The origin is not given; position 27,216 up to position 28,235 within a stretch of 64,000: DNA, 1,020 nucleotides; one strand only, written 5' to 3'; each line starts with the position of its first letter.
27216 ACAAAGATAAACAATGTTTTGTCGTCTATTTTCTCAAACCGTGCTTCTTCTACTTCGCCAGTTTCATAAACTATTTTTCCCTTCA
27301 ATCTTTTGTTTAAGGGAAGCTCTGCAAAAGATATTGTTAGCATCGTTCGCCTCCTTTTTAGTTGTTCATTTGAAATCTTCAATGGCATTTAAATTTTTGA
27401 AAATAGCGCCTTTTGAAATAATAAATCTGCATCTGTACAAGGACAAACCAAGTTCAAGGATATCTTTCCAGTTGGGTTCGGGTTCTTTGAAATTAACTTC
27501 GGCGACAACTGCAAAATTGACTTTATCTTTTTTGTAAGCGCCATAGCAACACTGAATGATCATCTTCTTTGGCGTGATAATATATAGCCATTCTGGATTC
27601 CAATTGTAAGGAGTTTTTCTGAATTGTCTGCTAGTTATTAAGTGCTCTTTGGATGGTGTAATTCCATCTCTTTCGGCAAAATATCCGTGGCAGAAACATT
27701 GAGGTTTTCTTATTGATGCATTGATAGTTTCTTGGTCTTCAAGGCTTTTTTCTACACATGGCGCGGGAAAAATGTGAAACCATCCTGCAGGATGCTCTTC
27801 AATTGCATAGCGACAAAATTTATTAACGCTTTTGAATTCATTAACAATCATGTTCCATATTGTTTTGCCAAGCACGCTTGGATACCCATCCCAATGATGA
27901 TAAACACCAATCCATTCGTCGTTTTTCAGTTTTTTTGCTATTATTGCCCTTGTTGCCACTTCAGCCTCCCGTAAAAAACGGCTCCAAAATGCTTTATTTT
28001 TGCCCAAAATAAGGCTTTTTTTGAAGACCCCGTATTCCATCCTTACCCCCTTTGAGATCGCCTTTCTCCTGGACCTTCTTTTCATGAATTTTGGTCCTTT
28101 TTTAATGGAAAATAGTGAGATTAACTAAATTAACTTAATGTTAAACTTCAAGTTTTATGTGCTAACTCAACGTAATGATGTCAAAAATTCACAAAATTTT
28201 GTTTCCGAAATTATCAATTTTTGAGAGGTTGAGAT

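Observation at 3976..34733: A ~28-nt conserved promoter-plus-RBS module precedes at least seven minus-strand early genes and is absent from the plus-strand virion block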

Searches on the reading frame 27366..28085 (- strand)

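Call 14: search_protein_families(library=phrogs, proteins=[window:27366-28085:-])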
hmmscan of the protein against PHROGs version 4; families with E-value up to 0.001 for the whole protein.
window:27366-28085:- (239 aa): 2 families
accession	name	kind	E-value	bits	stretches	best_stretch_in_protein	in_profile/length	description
phrog_1987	-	unknown function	2.5e-07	32.1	1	44-76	2-34/128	-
phrog_25001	-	unknown function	0.00025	22.4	1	44-74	2-32/98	-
